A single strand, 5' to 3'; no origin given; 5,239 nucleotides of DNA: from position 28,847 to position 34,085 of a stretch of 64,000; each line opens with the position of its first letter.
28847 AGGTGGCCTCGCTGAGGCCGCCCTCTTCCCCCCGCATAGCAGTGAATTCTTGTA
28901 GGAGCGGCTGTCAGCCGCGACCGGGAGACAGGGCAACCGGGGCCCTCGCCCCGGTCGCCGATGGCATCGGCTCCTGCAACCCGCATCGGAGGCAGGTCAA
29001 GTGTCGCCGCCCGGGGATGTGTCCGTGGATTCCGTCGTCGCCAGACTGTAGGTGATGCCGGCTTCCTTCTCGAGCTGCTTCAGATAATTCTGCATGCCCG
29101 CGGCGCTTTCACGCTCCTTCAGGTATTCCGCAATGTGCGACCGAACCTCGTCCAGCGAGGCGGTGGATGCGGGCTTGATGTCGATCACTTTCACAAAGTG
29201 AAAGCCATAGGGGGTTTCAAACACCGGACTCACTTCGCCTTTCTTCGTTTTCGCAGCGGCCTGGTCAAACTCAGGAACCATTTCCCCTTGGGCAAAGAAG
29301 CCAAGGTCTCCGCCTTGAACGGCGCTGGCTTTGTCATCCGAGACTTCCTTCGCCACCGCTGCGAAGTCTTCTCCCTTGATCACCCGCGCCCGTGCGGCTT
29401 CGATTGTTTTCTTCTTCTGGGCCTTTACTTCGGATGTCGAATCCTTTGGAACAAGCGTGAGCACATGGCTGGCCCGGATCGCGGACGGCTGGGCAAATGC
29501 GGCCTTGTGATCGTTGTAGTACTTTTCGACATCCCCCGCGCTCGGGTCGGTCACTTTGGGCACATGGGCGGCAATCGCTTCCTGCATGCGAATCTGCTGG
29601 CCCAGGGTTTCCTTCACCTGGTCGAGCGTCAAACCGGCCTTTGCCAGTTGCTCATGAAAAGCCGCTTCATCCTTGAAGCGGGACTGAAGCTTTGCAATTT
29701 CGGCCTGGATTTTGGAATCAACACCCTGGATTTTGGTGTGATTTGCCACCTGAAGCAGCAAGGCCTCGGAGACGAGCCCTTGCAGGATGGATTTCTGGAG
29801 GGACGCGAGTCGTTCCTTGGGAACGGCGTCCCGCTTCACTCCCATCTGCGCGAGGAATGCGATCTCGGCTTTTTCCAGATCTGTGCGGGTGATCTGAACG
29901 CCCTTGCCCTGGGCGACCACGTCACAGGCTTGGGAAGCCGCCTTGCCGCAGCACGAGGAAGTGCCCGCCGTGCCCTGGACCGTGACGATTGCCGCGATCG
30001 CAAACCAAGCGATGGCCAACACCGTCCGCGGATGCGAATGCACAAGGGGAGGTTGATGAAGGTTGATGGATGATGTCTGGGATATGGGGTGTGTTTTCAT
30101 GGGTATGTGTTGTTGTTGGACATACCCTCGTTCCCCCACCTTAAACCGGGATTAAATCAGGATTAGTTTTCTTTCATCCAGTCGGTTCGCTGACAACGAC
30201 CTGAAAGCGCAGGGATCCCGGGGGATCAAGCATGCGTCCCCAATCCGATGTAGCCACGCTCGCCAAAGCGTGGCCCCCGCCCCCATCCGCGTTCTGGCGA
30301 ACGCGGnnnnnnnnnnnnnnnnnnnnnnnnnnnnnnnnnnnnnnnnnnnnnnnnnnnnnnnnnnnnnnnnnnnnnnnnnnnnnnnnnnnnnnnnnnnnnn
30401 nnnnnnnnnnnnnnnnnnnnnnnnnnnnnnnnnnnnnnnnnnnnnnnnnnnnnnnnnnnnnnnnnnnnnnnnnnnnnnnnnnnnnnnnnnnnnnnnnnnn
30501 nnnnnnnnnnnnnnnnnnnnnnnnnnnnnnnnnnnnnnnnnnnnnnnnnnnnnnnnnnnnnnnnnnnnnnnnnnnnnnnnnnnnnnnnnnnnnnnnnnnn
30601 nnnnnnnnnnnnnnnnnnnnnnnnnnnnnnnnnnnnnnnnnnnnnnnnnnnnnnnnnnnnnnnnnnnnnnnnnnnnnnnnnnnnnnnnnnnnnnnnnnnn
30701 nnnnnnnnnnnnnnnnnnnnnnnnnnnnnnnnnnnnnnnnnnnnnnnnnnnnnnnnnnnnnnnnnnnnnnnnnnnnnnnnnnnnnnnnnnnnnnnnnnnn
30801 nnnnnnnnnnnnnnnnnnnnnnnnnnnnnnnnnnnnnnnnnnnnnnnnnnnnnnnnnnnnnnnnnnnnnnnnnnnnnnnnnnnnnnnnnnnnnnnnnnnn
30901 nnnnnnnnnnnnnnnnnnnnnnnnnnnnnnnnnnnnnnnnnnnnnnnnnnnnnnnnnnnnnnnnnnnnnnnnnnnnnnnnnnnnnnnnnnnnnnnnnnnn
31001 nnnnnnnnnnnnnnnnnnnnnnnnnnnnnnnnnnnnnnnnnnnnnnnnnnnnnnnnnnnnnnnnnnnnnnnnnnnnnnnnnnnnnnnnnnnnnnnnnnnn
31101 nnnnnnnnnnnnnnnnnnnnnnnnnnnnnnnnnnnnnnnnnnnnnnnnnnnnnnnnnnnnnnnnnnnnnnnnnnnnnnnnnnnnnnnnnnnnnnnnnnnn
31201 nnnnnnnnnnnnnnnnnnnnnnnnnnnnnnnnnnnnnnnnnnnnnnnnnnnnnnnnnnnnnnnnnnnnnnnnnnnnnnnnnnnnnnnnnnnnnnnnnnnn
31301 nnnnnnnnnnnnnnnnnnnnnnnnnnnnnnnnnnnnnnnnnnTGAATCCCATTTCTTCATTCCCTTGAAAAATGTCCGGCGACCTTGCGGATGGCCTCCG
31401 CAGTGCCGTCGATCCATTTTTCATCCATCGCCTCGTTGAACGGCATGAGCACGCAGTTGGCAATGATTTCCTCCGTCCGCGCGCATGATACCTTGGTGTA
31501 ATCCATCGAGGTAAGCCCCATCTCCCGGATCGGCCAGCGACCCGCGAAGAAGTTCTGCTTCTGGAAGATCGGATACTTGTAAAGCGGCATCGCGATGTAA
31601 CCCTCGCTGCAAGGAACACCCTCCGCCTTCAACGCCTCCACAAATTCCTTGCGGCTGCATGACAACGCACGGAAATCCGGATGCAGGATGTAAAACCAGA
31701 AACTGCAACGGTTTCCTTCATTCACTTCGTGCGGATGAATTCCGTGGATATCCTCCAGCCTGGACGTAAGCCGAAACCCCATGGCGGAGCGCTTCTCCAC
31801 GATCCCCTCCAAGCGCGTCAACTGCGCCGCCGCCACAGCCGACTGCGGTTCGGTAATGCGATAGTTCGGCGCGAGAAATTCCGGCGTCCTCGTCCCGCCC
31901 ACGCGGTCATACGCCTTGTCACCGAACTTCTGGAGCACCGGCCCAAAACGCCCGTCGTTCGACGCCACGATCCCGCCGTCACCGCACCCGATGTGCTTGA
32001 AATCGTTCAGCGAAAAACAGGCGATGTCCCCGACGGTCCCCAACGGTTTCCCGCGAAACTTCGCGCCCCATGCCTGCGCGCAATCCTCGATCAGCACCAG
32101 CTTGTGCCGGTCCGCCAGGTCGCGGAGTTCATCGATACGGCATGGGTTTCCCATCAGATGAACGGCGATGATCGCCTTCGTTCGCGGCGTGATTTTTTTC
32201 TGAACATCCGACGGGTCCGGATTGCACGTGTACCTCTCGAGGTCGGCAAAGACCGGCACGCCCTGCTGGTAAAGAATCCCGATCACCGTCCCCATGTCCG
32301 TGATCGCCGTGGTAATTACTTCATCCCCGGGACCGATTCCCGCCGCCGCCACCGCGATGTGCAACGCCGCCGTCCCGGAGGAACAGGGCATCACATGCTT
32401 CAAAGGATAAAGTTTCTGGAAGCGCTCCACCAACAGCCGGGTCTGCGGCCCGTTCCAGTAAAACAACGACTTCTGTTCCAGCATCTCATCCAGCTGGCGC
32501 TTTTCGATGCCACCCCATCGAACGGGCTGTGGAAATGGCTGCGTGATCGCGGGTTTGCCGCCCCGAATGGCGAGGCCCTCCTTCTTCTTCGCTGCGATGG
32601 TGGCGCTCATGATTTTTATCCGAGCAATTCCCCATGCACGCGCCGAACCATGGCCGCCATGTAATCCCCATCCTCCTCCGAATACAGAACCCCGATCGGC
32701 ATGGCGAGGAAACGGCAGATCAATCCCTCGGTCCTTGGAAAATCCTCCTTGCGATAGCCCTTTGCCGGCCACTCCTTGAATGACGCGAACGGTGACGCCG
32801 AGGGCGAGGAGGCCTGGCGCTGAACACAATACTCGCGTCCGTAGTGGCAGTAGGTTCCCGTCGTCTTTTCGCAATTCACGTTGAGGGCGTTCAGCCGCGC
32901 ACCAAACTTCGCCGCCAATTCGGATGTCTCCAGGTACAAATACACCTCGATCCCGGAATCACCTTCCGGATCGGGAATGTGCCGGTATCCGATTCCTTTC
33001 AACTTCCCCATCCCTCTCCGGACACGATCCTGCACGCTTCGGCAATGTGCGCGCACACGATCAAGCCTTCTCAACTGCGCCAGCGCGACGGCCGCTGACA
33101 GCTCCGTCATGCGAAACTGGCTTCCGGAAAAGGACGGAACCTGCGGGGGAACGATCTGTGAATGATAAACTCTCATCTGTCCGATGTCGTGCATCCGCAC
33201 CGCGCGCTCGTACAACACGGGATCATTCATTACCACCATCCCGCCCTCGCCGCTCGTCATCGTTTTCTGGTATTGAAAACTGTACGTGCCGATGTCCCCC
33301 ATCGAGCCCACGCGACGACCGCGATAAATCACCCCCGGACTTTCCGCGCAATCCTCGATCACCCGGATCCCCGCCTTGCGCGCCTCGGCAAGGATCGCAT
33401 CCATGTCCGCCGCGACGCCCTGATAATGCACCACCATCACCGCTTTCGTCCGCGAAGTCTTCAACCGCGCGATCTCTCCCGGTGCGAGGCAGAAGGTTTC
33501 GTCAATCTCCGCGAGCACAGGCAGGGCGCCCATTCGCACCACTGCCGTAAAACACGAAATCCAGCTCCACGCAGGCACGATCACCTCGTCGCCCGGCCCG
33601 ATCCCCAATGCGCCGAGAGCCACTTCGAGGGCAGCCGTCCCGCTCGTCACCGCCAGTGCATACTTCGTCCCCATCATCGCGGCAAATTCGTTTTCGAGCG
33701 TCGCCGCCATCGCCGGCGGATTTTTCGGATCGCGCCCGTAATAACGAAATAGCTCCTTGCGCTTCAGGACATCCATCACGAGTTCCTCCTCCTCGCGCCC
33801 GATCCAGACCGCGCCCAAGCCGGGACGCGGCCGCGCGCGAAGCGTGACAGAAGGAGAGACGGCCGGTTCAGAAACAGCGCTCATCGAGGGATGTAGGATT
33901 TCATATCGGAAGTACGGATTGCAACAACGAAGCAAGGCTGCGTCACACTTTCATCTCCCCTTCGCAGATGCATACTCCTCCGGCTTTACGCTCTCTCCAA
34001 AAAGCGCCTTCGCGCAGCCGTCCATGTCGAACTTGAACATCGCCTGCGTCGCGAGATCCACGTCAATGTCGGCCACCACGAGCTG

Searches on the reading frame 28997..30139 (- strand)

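Call 42: search_protein_families(library=pfam, proteins=[window:28997-30139:-], max_evalue=0.00001)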
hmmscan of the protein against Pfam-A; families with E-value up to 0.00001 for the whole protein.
window:28997-30139:- (380 aa): 4 families
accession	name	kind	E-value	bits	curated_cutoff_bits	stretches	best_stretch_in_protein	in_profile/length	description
PF13616.12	Rotamase_3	-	6.4e-26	91.6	22.5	1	212-321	11-115/116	PPIC-type PPIASE domain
PF00639.27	Rotamase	-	1.8e-25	90.2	21.7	1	225-320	1-97/97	PPIC-type PPIASE domain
PF13145.12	Rotamase_2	-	6e-20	72.7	27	1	199-333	1-120/121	PPIC-type PPIASE domain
PF13624.11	SurA_N_3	-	9.2e-12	45.5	27.2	1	35-187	7-160/162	SurA-like N-terminal domain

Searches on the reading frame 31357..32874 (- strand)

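Call 42: search_protein_families(library=pfam, proteins=[window:31357-32874:-], max_evalue=0.00001)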
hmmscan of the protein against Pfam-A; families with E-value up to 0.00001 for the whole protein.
window:31357-32874:- (505 aa): 1 family
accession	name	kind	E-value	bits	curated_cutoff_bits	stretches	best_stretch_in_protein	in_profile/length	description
PF01041.23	DegT_DnrJ_EryC1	-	1.2e-77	262.1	19.8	1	127-441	10-321/360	DegT/DnrJ/EryC1/StrS aminotransferase family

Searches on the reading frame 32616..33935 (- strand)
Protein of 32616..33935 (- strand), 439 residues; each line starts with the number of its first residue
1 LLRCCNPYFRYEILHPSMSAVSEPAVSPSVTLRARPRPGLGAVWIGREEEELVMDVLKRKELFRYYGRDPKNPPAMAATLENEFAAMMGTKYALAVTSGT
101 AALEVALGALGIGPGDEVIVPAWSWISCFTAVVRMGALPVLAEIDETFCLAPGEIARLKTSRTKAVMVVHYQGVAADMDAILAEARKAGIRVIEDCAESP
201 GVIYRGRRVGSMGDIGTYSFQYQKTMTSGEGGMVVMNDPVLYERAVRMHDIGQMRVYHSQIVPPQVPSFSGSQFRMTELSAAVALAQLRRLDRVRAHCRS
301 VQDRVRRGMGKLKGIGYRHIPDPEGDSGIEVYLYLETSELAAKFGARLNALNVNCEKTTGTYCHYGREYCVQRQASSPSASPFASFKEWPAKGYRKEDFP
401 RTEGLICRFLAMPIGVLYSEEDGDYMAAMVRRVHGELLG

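Call 43: search_protein_families(library=pfam, proteins=[window:32616-33935:-], max_evalue=0.00001)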
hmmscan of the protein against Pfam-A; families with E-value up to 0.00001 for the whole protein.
window:32616-33935:- (439 aa): 2 families
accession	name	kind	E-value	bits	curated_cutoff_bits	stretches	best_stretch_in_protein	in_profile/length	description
PF01041.23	DegT_DnrJ_EryC1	-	6.7e-78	262.9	19.8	1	78-365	27-307/360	DegT/DnrJ/EryC1/StrS aminotransferase family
PF01053.26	Cys_Met_Meta_PP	-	3e-06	26.5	27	1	71-253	50-231/381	Cys/Met metabolism PLP-dependent enzyme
